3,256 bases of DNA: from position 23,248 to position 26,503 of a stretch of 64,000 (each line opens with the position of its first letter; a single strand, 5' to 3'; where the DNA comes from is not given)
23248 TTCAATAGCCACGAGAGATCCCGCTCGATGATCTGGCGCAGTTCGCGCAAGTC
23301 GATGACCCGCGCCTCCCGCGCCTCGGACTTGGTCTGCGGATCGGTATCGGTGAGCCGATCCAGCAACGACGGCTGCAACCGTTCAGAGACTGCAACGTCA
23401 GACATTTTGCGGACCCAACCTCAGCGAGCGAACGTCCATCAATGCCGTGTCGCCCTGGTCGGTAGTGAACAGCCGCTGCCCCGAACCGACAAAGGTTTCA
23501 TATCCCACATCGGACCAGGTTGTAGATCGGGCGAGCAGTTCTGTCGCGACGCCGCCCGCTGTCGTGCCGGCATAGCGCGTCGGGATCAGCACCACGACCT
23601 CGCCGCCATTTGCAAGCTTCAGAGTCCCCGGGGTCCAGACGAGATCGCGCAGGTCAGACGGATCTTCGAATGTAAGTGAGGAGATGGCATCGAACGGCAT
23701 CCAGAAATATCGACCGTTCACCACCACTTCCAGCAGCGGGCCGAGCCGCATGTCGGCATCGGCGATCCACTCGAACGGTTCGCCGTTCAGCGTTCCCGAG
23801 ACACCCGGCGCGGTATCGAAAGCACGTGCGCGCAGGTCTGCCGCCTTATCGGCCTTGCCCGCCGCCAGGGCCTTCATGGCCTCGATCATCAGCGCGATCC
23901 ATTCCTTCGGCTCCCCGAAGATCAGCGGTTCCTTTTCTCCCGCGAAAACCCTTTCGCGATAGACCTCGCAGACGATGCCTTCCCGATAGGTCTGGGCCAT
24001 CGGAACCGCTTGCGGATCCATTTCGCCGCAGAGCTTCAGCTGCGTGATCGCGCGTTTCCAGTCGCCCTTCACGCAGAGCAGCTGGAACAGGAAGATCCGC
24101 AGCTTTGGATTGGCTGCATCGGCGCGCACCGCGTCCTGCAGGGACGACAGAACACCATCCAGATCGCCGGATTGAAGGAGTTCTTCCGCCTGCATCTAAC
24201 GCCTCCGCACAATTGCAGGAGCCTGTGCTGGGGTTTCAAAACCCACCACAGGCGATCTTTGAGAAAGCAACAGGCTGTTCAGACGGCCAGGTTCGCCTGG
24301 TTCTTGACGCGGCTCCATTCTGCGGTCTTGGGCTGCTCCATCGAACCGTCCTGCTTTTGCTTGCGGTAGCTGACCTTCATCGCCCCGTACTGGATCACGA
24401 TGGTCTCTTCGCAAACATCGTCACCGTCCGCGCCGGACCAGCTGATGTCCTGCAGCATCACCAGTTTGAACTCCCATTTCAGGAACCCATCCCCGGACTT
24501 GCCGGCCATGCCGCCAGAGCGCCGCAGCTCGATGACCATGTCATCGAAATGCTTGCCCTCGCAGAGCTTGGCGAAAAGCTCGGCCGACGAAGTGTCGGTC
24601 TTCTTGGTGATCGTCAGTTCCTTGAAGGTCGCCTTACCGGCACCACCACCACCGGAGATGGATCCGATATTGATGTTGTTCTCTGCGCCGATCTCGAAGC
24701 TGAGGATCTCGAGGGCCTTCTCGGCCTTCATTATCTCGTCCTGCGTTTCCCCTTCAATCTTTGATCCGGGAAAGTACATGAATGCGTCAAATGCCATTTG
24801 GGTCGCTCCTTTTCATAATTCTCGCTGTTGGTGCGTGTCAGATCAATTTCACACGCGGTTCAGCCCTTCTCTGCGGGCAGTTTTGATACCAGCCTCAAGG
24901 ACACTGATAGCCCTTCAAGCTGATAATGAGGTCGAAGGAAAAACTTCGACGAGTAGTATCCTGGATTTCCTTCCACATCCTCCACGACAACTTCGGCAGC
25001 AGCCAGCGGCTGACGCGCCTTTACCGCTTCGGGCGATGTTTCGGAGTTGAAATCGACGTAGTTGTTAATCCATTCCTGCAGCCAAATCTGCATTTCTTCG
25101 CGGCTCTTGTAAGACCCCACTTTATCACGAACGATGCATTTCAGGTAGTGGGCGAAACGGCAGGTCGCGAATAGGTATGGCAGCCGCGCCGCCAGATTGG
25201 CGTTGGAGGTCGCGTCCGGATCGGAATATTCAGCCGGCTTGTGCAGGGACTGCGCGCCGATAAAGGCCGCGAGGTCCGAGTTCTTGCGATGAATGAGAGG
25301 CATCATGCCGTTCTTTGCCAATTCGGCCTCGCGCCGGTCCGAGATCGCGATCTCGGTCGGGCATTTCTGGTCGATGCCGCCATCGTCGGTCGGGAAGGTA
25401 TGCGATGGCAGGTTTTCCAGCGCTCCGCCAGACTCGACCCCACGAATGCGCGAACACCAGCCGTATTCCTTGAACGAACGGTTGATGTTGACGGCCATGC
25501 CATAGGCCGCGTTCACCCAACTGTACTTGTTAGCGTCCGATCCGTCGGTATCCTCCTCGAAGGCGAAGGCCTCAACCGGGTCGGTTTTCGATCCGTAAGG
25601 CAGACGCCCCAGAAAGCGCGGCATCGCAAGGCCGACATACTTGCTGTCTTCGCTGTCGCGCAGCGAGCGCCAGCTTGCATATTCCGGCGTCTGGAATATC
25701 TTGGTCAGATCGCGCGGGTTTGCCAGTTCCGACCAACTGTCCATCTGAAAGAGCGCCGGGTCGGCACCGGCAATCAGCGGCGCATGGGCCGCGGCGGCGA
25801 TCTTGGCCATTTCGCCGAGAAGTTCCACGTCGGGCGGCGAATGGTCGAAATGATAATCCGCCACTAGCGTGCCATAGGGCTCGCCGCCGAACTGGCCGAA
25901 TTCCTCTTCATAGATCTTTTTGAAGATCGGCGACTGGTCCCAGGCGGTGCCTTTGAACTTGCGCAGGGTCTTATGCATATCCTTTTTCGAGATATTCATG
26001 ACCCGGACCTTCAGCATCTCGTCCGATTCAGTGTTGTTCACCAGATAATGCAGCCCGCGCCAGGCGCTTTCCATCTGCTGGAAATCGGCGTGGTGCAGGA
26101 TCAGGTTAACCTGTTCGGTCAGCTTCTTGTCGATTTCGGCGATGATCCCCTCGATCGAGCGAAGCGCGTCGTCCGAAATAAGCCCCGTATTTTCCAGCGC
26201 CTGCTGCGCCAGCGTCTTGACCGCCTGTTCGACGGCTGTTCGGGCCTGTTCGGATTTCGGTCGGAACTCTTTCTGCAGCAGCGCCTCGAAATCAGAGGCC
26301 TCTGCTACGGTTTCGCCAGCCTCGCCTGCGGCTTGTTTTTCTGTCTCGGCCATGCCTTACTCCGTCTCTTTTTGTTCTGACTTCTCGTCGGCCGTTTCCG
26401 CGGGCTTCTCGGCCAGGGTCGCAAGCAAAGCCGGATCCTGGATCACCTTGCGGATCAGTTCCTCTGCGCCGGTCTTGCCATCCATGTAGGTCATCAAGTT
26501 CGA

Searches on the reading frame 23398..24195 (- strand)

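Call 80: search_protein_families(library=pfam, proteins=[window:23398-24195:-], max_evalue=0.01)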
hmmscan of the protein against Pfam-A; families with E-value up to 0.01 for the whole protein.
window:23398-24195:- (265 aa): 3 families
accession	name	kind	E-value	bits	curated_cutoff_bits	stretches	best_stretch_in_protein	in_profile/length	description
PF07024.18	ImpE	-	3.6e-42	143.7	25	1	138-258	1-121/122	ImpE protein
PF14559.12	TPR_19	-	1.4e-07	32.2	25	1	6-62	1-57/68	Tetratricopeptide repeat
PF13428.12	TPR_14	-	0.00094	20.1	23.5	0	3-38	8-43/44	Tetratricopeptide repeat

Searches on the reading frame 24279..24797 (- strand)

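Call 54: search_protein_families(library=pfam, proteins=[window:24279-24797:-], max_evalue=0.01)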
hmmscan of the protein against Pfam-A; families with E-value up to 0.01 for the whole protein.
window:24279-24797:- (172 aa): 1 family
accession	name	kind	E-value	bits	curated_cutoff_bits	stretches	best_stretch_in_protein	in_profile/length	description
PF05638.18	T6SS_HCP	-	9.5e-23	81.3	23.5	1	6-144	1-129/129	Type VI secretion system effector, Hcp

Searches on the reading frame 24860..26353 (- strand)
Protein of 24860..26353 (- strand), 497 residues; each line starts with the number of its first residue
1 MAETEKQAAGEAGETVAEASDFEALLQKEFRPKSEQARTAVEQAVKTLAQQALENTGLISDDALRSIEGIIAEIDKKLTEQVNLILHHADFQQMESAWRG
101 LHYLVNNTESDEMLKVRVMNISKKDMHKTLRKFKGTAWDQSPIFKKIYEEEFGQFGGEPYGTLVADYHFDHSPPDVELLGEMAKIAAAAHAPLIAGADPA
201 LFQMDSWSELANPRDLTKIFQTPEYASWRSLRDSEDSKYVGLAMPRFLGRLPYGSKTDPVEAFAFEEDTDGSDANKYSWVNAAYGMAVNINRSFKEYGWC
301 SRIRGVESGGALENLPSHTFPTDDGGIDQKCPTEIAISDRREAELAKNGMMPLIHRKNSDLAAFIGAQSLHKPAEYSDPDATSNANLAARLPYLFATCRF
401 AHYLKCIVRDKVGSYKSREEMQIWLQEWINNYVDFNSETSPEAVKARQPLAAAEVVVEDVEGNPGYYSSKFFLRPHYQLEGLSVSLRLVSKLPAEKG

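Call 11: search_protein_families(library=pfam, proteins=[window:24860-26353:-], max_evalue=0.001)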
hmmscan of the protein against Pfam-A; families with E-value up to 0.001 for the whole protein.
window:24860-26353:- (497 aa): 2 families
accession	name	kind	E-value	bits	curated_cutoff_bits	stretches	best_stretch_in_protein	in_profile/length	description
PF05943.17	VipB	-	2.9e-134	447.3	27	1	70-371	3-301/301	EvpB/VC_A0108, tail sheath N-terminal domain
PF18945.5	VipB_2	-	1.4e-42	144.9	27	1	381-492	2-112/112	EvpB/VC_A0108, tail sheath gpW/gp25-like domain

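Call 102: search_dna_similar(query=window:24860-26350:-, collection=plasmids, mode=protein, max_rows=60, max_evalue=1e-50)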
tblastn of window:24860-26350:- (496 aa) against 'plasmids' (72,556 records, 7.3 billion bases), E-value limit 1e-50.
Records with a match: 576; places in all: 667; records where one place covers at least 80% of the query: 564.
Best place of each record, by identity: 80-90% 23; 60-80% 81; <60% 472.
By first word of the organism name: Ralstonia 126; Rhizobium 94; Escherichia 74; Campylobacter 38; Cronobacter 20; Leisingera 18; Pantoea 15; Vibrio 15; Burkholderia 14; Enterobacter 13; and 56 more.
By predicted mobility (MOB-suite, as given by PLSDB): non-mobilizable 276; conjugative 164; mobilizable 136.
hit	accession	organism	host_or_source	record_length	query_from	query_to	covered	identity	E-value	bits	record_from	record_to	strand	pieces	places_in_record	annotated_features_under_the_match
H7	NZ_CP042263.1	Qingshengfaniella alkalisoli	cell culture,saline soil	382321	1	496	100%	85.5%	0e+0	845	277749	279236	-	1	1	tssC: type VI secretion system contractile sheath large subunit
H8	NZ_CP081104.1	Ruegeria conchae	-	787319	19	496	96%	88.3%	0e+0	849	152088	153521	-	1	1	tssC: type VI secretion system contractile sheath large subunit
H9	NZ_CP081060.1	Leisingera aquaemixtae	-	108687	1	496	100%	82.7%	0e+0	812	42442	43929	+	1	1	tssC: type VI secretion system contractile sheath large subunit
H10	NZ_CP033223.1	Parasedimentitalea marina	Cell culture,deep seawater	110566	19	496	96%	84.5%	0e+0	813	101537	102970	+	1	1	tssC: type VI secretion system contractile sheath large subunit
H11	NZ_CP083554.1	Leisingera sp. S132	-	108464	19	496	96%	84.3%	0e+0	813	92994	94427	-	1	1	tssC: type VI secretion system contractile sheath large subunit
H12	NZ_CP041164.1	Leisingera aquaemixtae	cell culture,Biocathode MCL, marine ...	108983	19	496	96%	84.1%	0e+0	812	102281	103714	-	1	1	tssC: type VI secretion system contractile sheath large subunit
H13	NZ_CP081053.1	Leisingera aquaemixtae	-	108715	19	496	96%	84.1%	0e+0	812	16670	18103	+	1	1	tssC: type VI secretion system contractile sheath large subunit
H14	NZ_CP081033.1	Leisingera aquaemixtae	-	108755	19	496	96%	84.1%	0e+0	812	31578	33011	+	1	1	tssC: type VI secretion system contractile sheath large subunit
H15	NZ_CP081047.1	Leisingera aquaemixtae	-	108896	19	496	96%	84.1%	0e+0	812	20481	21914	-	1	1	tssC: type VI secretion system contractile sheath large subunit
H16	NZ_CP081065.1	Leisingera caerulea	-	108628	19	496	96%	84.1%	0e+0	811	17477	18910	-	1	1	tssC: type VI secretion system contractile sheath large subunit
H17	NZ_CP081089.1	Leisingera caerulea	-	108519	19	496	96%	84.1%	0e+0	811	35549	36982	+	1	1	tssC: type VI secretion system contractile sheath large subunit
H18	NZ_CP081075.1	Leisingera caerulea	-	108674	19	496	96%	84.1%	0e+0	811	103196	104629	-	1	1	tssC: type VI secretion system contractile sheath large subunit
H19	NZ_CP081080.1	Leisingera caerulea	-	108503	19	496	96%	84.1%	0e+0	811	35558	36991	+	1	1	tssC: type VI secretion system contractile sheath large subunit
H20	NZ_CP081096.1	Leisingera caerulea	-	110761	19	496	96%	84.1%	0e+0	811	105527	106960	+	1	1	tssC: type VI secretion system contractile sheath large subunit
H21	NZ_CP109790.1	Leisingera thetidis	-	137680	19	496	96%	83.9%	0e+0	811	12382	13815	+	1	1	tssC: type VI secretion system contractile sheath large subunit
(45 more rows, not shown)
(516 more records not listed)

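Call 103: get_annotated_region(hit=H7, flank=20000)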
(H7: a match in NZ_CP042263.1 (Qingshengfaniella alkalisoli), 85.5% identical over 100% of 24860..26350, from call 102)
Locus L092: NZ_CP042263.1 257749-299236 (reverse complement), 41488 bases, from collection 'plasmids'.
description: Qingshengfaniella alkalisoli strain LN3S51 plasmid unnamed2, complete sequence
organism: Qingshengfaniella alkalisoli (NCBI taxid 2599296)
taxonomy: Bacteria; Pseudomonadota; Alphaproteobacteria; Rhodobacterales; Paracoccaceae; Qingshengfaniella; Qingshengfaniella alkalisoli
host: -; source: cell culture,saline soil; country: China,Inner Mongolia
typing (MOB-suite, as given by PLSDB): non-mobilizable
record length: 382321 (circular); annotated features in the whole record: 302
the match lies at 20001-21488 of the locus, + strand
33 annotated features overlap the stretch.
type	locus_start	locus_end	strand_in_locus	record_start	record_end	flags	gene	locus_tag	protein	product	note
CDS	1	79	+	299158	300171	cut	-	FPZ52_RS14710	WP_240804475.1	galactose mutarotase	-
CDS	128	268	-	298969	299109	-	-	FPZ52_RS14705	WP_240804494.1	hemin uptake protein HemP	-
CDS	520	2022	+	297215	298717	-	-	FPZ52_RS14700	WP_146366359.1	CoA-acylating methylmalonate-semialdehyde dehydrogenase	-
CDS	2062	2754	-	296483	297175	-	-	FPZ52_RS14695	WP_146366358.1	ABC transporter ATP-binding protein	-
CDS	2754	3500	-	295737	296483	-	-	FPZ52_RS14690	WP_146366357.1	ABC transporter ATP-binding protein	-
CDS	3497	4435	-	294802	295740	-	-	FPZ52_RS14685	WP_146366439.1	branched-chain amino acid ABC transporter permease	GO:0015803 - branched-chain amino acid transport [Evidence IEA]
CDS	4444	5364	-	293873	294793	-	-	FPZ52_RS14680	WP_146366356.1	branched-chain amino acid ABC transporter permease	GO:0015803 - branched-chain amino acid transport [Evidence IEA]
CDS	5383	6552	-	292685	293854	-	-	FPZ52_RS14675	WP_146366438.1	ABC transporter substrate-binding protein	-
CDS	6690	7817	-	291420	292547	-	-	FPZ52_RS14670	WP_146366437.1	fumarylacetoacetate hydrolase family protein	-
CDS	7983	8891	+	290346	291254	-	-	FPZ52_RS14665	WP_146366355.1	sugar kinase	-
CDS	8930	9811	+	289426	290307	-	-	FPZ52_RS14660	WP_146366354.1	LysR family transcriptional regulator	GO:0006355 - regulation of DNA-templated transcription [Evidence IEA]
CDS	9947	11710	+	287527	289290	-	-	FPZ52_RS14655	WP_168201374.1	ShlB/FhaC/HecB family hemolysin secretion/activation protein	-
CDS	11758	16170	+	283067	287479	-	-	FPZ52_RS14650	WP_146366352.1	MBG domain-containing protein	-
CDS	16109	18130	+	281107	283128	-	-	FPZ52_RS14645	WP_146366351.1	caspase family protein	GO:0006508 - proteolysis [Evidence IEA]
CDS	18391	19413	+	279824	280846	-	tssA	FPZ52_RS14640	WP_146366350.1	type VI secretion system protein TssA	-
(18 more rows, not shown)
